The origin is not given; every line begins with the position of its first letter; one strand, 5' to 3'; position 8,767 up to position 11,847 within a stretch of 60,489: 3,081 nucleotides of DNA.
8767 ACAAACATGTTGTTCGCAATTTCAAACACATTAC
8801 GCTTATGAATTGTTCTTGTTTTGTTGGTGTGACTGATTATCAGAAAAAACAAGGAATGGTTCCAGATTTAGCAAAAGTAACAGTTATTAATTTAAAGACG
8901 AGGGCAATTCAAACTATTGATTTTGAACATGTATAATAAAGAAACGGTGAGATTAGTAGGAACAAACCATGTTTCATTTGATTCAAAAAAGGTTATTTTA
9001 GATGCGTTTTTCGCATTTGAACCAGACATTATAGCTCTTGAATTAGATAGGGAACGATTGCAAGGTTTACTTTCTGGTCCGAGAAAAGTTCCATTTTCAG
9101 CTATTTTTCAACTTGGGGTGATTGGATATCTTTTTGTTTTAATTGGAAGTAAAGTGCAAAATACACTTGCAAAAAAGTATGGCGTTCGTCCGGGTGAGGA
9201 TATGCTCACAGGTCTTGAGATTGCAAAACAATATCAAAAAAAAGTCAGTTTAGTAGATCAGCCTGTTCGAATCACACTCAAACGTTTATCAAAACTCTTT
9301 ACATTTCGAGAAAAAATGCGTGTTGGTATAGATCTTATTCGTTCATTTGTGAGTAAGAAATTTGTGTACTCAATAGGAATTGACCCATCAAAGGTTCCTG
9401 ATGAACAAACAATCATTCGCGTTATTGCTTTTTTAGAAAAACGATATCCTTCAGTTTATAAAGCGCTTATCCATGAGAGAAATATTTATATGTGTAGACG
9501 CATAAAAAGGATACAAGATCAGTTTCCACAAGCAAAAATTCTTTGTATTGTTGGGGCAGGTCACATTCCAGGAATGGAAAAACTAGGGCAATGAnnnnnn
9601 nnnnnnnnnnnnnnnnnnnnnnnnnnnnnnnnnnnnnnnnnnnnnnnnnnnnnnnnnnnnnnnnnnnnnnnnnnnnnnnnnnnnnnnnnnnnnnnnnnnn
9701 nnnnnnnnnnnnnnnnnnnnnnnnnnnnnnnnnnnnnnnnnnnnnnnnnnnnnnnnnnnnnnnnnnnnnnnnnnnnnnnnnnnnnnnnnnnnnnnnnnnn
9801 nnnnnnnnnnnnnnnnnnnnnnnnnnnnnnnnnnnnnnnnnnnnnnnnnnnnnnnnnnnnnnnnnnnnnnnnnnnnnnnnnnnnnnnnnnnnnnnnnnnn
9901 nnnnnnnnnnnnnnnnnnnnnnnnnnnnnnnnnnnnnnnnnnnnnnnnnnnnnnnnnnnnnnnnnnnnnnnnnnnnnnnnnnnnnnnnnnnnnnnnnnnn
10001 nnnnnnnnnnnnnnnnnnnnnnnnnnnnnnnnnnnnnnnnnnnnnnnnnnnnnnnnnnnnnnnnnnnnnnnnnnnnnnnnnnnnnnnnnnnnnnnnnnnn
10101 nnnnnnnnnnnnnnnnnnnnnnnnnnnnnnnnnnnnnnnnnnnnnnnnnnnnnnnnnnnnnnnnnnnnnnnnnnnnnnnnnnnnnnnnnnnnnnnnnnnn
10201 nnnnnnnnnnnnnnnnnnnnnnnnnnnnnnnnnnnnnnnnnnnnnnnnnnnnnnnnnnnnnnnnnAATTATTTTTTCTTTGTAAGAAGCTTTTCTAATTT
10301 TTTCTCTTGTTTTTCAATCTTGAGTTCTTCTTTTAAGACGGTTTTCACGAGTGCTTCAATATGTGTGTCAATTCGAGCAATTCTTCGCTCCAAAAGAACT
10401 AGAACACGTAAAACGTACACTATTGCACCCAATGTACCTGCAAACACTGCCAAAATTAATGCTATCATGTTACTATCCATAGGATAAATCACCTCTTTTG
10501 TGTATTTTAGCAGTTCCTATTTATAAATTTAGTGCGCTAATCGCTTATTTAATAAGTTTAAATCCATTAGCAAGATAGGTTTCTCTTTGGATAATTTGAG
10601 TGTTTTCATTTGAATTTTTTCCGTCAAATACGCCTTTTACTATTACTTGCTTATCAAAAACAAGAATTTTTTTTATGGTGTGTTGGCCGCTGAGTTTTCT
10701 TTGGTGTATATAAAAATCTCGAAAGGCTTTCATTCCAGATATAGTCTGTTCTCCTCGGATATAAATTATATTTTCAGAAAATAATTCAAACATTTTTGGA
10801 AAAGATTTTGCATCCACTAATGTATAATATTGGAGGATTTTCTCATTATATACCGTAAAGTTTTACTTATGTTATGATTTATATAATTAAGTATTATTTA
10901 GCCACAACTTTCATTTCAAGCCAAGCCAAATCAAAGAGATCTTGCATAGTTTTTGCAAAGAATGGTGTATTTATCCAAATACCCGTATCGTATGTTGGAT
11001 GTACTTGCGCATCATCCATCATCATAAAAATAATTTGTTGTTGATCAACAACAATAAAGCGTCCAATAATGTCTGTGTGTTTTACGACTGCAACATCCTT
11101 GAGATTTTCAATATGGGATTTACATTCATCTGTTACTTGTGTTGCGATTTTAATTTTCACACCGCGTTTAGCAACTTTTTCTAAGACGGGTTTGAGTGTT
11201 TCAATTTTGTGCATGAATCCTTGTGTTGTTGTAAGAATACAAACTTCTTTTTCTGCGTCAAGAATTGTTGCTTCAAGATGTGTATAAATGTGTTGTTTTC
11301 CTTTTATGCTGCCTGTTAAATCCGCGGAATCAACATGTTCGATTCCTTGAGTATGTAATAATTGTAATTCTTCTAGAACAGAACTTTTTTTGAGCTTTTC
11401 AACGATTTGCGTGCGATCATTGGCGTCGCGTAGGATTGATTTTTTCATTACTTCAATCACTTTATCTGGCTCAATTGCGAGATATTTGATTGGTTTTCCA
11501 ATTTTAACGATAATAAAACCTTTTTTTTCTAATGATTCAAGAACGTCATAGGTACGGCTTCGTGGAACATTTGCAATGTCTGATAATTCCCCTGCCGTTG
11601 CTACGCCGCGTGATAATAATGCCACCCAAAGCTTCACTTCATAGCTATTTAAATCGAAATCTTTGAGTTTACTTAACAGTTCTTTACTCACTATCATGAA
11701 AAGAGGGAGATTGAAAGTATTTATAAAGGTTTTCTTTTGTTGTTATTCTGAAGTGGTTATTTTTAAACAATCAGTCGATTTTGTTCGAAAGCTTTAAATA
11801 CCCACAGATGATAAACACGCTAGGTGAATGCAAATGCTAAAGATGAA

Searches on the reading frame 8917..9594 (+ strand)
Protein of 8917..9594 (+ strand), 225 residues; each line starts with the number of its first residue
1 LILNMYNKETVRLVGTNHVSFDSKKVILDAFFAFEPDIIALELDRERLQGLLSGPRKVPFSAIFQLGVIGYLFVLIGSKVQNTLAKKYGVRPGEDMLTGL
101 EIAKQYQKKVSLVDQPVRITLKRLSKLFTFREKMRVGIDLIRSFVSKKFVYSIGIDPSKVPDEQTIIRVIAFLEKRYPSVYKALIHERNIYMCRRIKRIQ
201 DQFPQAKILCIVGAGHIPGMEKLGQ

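Call 103: search_protein_families(library=pfam, proteins=[window:8917-9594:+], max_evalue=0.001)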
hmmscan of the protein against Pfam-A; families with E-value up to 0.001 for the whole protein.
window:8917-9594:+ (225 aa): 2 families
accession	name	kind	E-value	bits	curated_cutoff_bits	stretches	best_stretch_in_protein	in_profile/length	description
PF01963.22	TraB_PrgY_gumN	-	6.3e-14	52.9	26.8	1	7-222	8-249/263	TraB/PrgY/gumN family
PF18950.5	DUF5694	-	6.9e-05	23.7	27.5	1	186-222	133-168/185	Family of unknown function (DUF5694)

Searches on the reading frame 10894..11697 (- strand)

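Call 103: search_protein_families(library=pfam, proteins=[window:10894-11697:-], max_evalue=0.001)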
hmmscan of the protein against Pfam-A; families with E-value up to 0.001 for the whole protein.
window:10894-11697:- (267 aa): 2 families
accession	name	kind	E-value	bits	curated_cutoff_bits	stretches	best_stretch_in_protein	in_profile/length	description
PF01978.25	TrmB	-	3.4e-20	72.1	25.6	1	11-77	1-67/68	Sugar-specific transcriptional regulator TrmB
PF11495.14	Regulator_TrmB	-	5.5e-06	26.2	22.2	1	131-266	5-136/233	Archaeal transcriptional regulator TrmB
